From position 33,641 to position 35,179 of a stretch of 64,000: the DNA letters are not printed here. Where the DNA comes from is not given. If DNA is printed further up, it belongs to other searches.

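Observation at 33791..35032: DNA methyltransferase without adjacent restriction partner, fused to a degenerate staphylococcal-nuclease-like domain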

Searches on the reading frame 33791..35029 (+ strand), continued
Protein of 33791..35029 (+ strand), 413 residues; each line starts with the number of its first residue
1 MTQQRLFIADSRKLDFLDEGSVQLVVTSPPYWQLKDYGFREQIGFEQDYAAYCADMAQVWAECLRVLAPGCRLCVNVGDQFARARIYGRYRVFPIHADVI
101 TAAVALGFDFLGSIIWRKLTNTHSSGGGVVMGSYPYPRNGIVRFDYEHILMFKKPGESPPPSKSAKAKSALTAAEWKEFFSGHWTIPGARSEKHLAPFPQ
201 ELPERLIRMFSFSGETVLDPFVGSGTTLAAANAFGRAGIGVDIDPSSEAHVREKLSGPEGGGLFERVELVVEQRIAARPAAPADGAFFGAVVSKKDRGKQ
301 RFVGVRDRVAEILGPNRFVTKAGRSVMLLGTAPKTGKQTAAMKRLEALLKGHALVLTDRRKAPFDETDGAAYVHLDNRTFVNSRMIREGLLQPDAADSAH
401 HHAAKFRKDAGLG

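Call 16: find_encoding_contigs(protein=P0011, flank=8000, max_places=2)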
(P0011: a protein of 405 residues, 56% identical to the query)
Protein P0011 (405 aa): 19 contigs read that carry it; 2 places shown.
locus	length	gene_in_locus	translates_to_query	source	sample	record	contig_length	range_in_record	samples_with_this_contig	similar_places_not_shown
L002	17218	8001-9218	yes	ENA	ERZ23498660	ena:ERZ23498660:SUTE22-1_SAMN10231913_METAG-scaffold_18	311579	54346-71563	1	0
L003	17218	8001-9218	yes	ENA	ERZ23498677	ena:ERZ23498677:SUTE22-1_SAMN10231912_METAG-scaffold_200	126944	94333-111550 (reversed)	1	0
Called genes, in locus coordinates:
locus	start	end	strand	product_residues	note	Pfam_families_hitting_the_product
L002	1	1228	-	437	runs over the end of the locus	PF01979:Amidohydro_1, PF07969:Amidohydro_3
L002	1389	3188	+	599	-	PF08668:HDOD, PF00990:GGDEF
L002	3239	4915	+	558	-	PF00005:ABC_tran, PF01926:MMR_HSR1 (faint), PF02463:SMC_N (faint), PF13304:AAA_21 (faint), PF13476:AAA_23 (faint), PF13555:AAA_29 (faint), PF12848:ABC_tran_Xtn, PF00005:ABC_tran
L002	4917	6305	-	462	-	-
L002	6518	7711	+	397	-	PF01546:Peptidase_M20, PF07687:M20_dimer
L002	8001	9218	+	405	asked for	PF01555:N6_N4_Mtase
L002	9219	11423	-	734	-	-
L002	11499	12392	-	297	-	PF01790:LGT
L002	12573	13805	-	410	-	PF00682:HMGL-like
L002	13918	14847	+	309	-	PF01063:Aminotran_4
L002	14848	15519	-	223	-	PF00515:TPR_1 (faint), PF07719:TPR_2 (faint)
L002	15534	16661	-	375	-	PF22977:WHD (faint)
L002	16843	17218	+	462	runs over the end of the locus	PF03448:MgtE_N, PF00571:CBS, PF01769:MgtE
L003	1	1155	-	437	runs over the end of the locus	PF01979:Amidohydro_1, PF07969:Amidohydro_3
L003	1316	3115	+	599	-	PF08668:HDOD, PF00990:GGDEF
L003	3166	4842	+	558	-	PF00005:ABC_tran, PF01926:MMR_HSR1 (faint), PF02463:SMC_N (faint), PF13304:AAA_21 (faint), PF13476:AAA_23 (faint), PF13555:AAA_29 (faint), PF12848:ABC_tran_Xtn, PF00005:ABC_tran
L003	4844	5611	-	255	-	-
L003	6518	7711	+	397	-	PF01546:Peptidase_M20, PF07687:M20_dimer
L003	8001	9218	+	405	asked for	PF01555:N6_N4_Mtase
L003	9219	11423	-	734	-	-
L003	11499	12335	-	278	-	PF01790:LGT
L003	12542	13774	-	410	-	PF00682:HMGL-like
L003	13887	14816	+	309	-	PF01063:Aminotran_4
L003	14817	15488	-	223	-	PF00515:TPR_1 (faint), PF07719:TPR_2 (faint)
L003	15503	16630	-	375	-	PF22977:WHD (faint)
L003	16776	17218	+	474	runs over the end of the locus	PF03448:MgtE_N, PF00571:CBS, PF01769:MgtE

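Call 17: find_encoding_contigs(protein=P0053, flank=6000, max_places=1)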
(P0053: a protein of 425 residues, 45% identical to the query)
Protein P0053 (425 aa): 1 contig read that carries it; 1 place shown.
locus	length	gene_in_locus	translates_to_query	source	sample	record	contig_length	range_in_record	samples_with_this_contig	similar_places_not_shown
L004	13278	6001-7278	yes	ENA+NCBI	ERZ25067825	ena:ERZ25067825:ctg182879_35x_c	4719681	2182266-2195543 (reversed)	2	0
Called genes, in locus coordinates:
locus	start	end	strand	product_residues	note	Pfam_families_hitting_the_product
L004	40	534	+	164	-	-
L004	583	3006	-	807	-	PF09137:Glucodextran_N, PF00723:Glyco_hydro_15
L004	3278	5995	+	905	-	PF01624:MutS_I, PF05188:MutS_II, PF05192:MutS_III, PF05190:MutS_IV, PF00488:MutS_V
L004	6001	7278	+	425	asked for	PF01555:N6_N4_Mtase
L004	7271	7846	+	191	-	PF09568:RE_MjaI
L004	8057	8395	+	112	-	-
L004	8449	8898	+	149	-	-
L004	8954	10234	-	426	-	PF03486:HI0933_like (faint), PF07992:Pyr_redox_2, PF13450:NAD_binding_8 (weak), PF13454:NAD_binding_9 (faint), PF00070:Pyr_redox (weak), PF01266:DAO (weak), PF22366:NDH2_C (weak)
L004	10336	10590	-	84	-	-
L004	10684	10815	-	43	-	-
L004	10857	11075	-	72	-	-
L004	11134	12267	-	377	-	PF00285:Citrate_synt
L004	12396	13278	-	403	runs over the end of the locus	PF00155:Aminotran_1_2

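Call 18: find_encoding_contigs(protein=P0076, flank=6000, max_places=1)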
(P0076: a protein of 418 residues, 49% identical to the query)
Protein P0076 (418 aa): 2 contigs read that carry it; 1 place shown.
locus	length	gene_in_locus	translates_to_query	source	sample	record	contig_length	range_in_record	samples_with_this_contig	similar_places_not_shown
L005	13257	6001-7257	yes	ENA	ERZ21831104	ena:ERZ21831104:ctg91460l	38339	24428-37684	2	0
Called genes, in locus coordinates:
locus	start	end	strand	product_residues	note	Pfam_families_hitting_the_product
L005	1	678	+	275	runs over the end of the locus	PF02596:DUF169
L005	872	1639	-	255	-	PF01209:Ubie_methyltran, PF05175:MTS, PF13489:Methyltransf_23, PF07021:MetW (faint), PF13847:Methyltransf_31, PF08241:Methyltransf_11, PF08242:Methyltransf_12, PF13649:Methyltransf_25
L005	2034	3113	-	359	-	PF04055:Radical_SAM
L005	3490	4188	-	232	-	PF11249:DUF3047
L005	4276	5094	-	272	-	PF00491:Arginase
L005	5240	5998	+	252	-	PF00899:ThiF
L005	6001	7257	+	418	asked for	PF01555:N6_N4_Mtase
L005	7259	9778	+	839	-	-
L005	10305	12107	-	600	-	PF13472:Lipase_GDSL_2 (weak)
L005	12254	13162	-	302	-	PF02558:ApbA, PF08546:ApbA_C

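Call 19: find_encoding_contigs(protein=P0113, flank=6000, max_places=1)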
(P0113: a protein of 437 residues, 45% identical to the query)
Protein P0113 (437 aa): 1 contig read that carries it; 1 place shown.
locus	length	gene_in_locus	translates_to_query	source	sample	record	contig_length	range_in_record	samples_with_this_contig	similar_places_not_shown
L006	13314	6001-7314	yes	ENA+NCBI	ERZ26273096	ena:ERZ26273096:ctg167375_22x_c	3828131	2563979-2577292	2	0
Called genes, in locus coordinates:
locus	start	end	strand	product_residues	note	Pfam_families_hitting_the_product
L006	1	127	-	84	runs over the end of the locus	-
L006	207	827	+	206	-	PF02545:Maf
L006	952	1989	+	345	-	PF06723:MreB_Mbl, PF00022:Actin (weak), PF11104:PilM_2 (faint), PF00012:HSP70, PF14450:FtsA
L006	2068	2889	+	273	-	PF04085:MreC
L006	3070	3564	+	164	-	-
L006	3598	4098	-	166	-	-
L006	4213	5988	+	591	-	PF01368:DHH, PF02272:DHHA1, PF17768:RecJ_OB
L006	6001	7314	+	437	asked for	PF01555:N6_N4_Mtase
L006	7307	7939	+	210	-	PF09568:RE_MjaI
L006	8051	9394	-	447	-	PF00919:UPF0004, PF04055:Radical_SAM, PF18693:TRAM_2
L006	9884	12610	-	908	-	PF07691:PA14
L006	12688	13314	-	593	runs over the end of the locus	PF13385:Laminin_G_3, PF04616:Glyco_hydro_43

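Call 23: find_related_loci(query=A1, collection=genome_contigs, flank=6000)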
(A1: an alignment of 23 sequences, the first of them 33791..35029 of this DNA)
Query A1 (413 aa) in genome_contigs; peptide patterns used: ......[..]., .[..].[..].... (x = any residue, [..] = any of these).
600 stretches matched a pattern (row limit reached: there are more); 595 encode a relative of the query (tblastn E <= 1e-3); the best 80 are kept; 80 distinct loci.
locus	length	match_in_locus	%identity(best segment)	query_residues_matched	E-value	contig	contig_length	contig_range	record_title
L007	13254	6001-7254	44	2-403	5e-119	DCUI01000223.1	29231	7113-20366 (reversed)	MAG TPA_asm: Phycisphaerales bacterium UBA2218 UBA2218_contig_78662, whole genome shotgun sequence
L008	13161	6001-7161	48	5-389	4e-118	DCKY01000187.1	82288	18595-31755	MAG TPA_asm: Planctomycetes bacterium UBA1662 UBA1662_contig_383, whole genome shotgun sequence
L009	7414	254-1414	47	5-389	6e-117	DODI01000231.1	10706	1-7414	MAG TPA_asm: Planctomycetota bacterium isolate UBA8108 contig_25258, whole genome shotgun sequence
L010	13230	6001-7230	45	1-396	1e-115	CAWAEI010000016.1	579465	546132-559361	MAG: uncultured delta proteobacterium isolate MFD00905.bin.1.58 genome assembly, contig: contig_41108, whole genome shot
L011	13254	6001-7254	43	1-402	6e-115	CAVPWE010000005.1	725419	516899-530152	MAG: uncultured delta proteobacterium isolate MFD00032.bin.1.44 genome assembly, contig: contig_46519, whole genome shot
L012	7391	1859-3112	45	3-408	4e-115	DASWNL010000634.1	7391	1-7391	MAG TPA_asm: Abditibacteriaceae bacterium isolate SMAG_U3413 k141_489689, whole genome shotgun sequence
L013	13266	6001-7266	43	1-406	7e-115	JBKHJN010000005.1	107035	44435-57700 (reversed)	MAG: Desulfobacteraceae bacterium isolate D4M11_8 NODE_38_length_107035_cov_23.533296, whole genome shotgun sequence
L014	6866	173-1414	42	2-401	7e-115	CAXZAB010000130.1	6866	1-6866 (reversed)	MAG: uncultured bacterium isolate ERR13598994_concoct_48 genome assembly, contig: ERZ24875805.2671, whole genome shotgun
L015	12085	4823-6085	43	1-408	1e-114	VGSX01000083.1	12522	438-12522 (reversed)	MAG: Deltaproteobacteria bacterium isolate K_DeepCast_300m_m2_247 K_DeepCast_300m_m2_247_Ga0194111_10007159, whole genom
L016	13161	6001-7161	48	5-389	4e-117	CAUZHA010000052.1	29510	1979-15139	MAG: Planctomycetes bacterium UBA1146 isolate CB11b_AW.20 genome assembly, contig: Ga0310124_10000412, whole genome shot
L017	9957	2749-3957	46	4-396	8e-114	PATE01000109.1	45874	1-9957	MAG: Gemmatimonadetes bacterium isolate SAT162 MHASMcontig_459265, whole genome shotgun sequence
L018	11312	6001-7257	41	1-408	6e-114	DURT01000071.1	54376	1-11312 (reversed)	MAG TPA_asm: Tissierellia bacterium isolate AS25fmACSIPFO_90 45794_AS25, whole genome shotgun sequence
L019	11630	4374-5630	43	2-408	3e-113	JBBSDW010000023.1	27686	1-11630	MAG: Candidatus Kapaibacterium sp. isolate LS1_sbin.25 LS1_sbin.25_K_1182468_L_27686_cov_12.0000, whole genome shotgun s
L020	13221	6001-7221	46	2-390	2e-113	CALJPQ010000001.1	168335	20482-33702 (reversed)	MAG: uncultured Saprospiraceae bacterium isolate N1_Bin_METABAT__6_1 genome assembly, contig: c_000002307423, whole geno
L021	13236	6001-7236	44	1-398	2e-113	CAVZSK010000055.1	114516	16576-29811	MAG: uncultured delta proteobacterium isolate MFD00905.bin.2.152 genome assembly, contig: contig_9084, whole genome shot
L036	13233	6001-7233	43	2-396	2e-111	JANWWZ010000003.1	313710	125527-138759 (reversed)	MAG: Bernardetiaceae bacterium isolate SKYG34 NODE_3_length_313710_cov_92.208454, whole genome shotgun sequence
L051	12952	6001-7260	43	2-407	6e-111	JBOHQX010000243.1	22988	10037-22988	MAG: bacterium isolate M3-S_metawrap_bin.56 k127_2650253, whole genome shotgun sequence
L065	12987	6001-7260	41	2-411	6e-110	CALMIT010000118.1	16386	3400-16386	MAG TPA_asm: uncultured Saprospiraceae bacterium isolate SRR2107183_bin.4_CONCOCT_v1.1_MAG genome assembly, contig: ERZ7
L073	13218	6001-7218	43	4-393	2e-109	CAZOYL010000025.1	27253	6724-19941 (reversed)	MAG TPA_asm: uncultured Gemmatimonadota bacterium isolate SRP214966_co2_43 genome assembly, contig: NODE_2169_length_272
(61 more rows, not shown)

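Call 28: search_protein_families(library=pfam, proteins=[L005:7259-9775:+, L010:7303-9351:+, L013:7357-9393:+, L012:3143-4678:+, L065:7270-9828:+, L073:7267-8511:+, L002:9222-11423:-, L036:7507-8694:+, L051:7472-8476:+, L016:7240-8622:+], max_evalue=0.01)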
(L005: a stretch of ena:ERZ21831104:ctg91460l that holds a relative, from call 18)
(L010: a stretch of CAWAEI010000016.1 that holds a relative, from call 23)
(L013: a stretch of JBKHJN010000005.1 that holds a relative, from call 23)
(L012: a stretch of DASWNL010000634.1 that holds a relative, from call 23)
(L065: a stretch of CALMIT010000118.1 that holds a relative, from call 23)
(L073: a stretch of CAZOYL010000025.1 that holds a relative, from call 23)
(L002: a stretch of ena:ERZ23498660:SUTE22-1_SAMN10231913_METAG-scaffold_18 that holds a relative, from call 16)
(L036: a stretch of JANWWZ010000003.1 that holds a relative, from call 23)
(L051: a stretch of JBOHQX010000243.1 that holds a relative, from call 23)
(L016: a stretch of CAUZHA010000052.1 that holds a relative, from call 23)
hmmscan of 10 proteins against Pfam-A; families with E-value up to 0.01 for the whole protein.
L005:7259-9775:+ (839 aa): 0 families

L010:7303-9351:+ (683 aa): 12 families
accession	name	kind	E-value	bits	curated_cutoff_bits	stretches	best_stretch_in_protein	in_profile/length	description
PF01653.23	DNA_ligase_aden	-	5.2e-94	314.9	27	1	83-332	3-252/253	NAD-dependent DNA ligase adenylation domain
PF03120.22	DNA_ligase_OB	-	1.5e-34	118.2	32.9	1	336-413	1-78/79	NAD-dependent DNA ligase OB-fold domain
PF12826.13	HHH_2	-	6.2e-27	94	27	1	524-585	1-62/64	Helix-hairpin-helix motif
PF00533.33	BRCT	-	2.2e-16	60.3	21.3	1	604-676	2-75/78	BRCA1 C Terminus (BRCT) domain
PF14520.12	HHH_5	-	7.7e-16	58.8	27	2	529-579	5-56/57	Helix-hairpin-helix domain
PF03119.21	DNA_ligase_ZBD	-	1.5e-10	41.2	25.8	1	422-448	1-27/27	NAD-dependent DNA ligase C4 zinc finger domain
PF22745.1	Nlig-Ia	-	6.3e-10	40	27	1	18-68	2-52/92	DNA ligase-like, N-terminal NAD+-binding domain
PF00633.29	HHH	-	8.5e-08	32.1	24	1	548-577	1-30/30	Helix-hairpin-helix motif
PF12738.14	PTCB-BRCT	-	2.3e-06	27.9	22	1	618-669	7-58/63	twin BRCT domain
PF16589.12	BRCT_2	-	0.00029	21.5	27.3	1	607-670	2-65/86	BRCT domain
PF14716.13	HHH_8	-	0.0026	18.5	30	0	556-580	46-70/73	Helix-hairpin-helix domain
PF24158.1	DUF7409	-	0.004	17.8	27.8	0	531-575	1-46/47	Domain of unknown function (DUF7409)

L013:7357-9393:+ (679 aa): 12 families
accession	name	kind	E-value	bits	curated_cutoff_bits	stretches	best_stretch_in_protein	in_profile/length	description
PF01653.23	DNA_ligase_aden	-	9.1e-96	320.7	27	1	79-328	3-252/253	NAD-dependent DNA ligase adenylation domain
PF03120.22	DNA_ligase_OB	-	2.2e-34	117.6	32.9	1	332-409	1-78/79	NAD-dependent DNA ligase OB-fold domain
PF12826.13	HHH_2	-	8.7e-27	93.5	27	1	520-581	1-62/64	Helix-hairpin-helix motif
PF14520.12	HHH_5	-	5.5e-16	59.2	27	2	523-572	3-53/57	Helix-hairpin-helix domain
PF00533.33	BRCT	-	1.1e-15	58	21.3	1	600-674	2-77/78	BRCA1 C Terminus (BRCT) domain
PF22745.1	Nlig-Ia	-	9.4e-12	45.9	27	1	16-64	4-52/92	DNA ligase-like, N-terminal NAD+-binding domain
PF03119.21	DNA_ligase_ZBD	-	1.7e-11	44.2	25.8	1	418-444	1-27/27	NAD-dependent DNA ligase C4 zinc finger domain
PF00633.29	HHH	-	1.8e-09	37.4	24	1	544-573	1-30/30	Helix-hairpin-helix motif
PF12738.14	PTCB-BRCT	-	4.8e-06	26.9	22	1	614-665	7-58/63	twin BRCT domain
PF03118.21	RNA_pol_A_CTD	-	0.0038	17.3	23.8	0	478-511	33-66/67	Bacterial RNA polymerase, alpha chain C terminal domain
PF12836.13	HHH_3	-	0.0041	17.6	27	0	550-573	10-33/65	Helix-hairpin-helix motif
PF16589.12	BRCT_2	-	0.0044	17.7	27.3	1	606-666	5-65/86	BRCT domain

L012:3143-4678:+ (512 aa): 1 family
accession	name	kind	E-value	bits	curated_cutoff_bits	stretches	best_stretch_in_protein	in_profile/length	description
PF00724.26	Oxidored_FMN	-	1.3e-23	84.3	27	1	61-288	6-230/342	NADH:flavin oxidoreductase / NADH oxidase family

L065:7270-9828:+ (853 aa): 1 family
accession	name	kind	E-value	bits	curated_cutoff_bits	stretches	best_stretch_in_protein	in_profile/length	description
PF00246.29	Peptidase_M14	-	5.4e-19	69.3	21.6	1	68-233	6-138/286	Zinc carboxypeptidase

L073:7267-8511:+ (415 aa): 2 families
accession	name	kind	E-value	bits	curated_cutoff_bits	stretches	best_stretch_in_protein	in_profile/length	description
PF01551.29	Peptidase_M23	-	1.5e-31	108.9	28.7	1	316-410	2-96/96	Peptidase family M23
PF24568.1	CC_PcsB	-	2.8e-08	34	27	1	121-191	2-73/75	Peptidoglycan hydrolase PcsB, coiled-coil domain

L002:9222-11423:- (734 aa): 0 families

L036:7507-8694:+ (396 aa): 2 families
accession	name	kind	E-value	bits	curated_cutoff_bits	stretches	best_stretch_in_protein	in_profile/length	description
PF22230.1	Csx1_CARF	-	4.6e-05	24.3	24.7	1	55-121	72-141/163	CRISPR system endoribonuclease Csx1, CARF domain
PF23400.1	CARF_Card1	-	0.0019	18.6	24.6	1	35-147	17-130/146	Card1 CARF domain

L051:7472-8476:+ (335 aa): 1 family
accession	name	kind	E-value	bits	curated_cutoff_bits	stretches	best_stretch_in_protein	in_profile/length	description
PF21570.3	ArgZ-like_C_2nd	-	1e-05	25.8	27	1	80-142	3-65/213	Arginine dihydrolase ArgZ-like, C-terminal, Rossmann fold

L016:7240-8622:+ (461 aa): 0 families

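Call 36: search_dna_similar(query=window:33791-35029:+, collection=plasmids, mode=protein, max_rows=30, max_evalue=1e-20)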
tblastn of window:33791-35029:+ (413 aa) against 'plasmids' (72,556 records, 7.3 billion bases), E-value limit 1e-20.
Records with a match: 13; places in all: 13; records where one place covers at least 80% of the query: 0.
Best place of each record, by identity: <60% 13.
By first word of the organism name: Helicobacter 4; Methanothermobacter 3; Paraburkholderia 1; Haloferacaceae 1; Marinobacter 1; Natrinema 1; Sphingobium 1; Rhizorhabdus 1.
By predicted mobility (MOB-suite, as given by PLSDB): non-mobilizable 10; mobilizable 2; conjugative 1.
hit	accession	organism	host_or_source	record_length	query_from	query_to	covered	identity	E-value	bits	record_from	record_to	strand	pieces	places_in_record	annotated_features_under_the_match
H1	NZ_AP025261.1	Paraburkholderia terrae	-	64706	2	246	59%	44.0%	4e-46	177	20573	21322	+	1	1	site-specific DNA-methyltransferase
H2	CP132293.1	Haloferacaceae archaeon XH8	cell culture,Pickle salt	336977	2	254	61%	39.6%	6e-45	174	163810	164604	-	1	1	record has no annotation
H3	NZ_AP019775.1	Helicobacter suis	-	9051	4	255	61%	35.2%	5e-33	139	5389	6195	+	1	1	site-specific DNA-methyltransferase (x2)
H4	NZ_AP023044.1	Helicobacter suis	Homo sapiens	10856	4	255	61%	35.2%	5e-33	139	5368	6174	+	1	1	site-specific DNA-methyltransferase (x2)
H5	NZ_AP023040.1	Helicobacter suis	Homo sapiens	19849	4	255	61%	35.2%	5e-33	139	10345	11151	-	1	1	site-specific DNA-methyltransferase (x2)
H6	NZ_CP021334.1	Marinobacter salarius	pure culture,Lava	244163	3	256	62%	34.1%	8e-28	123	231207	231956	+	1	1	site-specific DNA-methyltransferase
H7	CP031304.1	Natrinema thermotolerans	Cell culture,Korean salt-fermented food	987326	2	246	59%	35.1%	9e-29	126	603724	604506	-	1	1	site-specific DNA-methyltransferase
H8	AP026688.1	Helicobacter ailurogastricus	Felis catus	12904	4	255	61%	33.3%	2e-30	131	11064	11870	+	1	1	methyltransferase (x2)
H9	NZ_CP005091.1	Sphingobium sp. TKS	-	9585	14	256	59%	34.0%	9e-26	117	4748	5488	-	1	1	site-specific DNA-methyltransferase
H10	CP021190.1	Rhizorhabdus wittichii DC-6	activated sludge of a wastewater ...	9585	14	256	59%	34.0%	9e-26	117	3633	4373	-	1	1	hypothetical protein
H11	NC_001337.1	Methanothermobacter thermautotrophicus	-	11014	2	244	59%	32.8%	4e-27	121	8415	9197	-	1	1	site-specific DNA-methyltransferase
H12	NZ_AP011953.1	Methanothermobacter sp. CaT2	-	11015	2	244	59%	32.8%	4e-27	121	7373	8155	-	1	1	site-specific DNA-methyltransferase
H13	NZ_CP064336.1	Methanothermobacter thermautotrophicus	cell culture,manure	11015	2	244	59%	32.8%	4e-27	121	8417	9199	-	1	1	site-specific DNA-methyltransferase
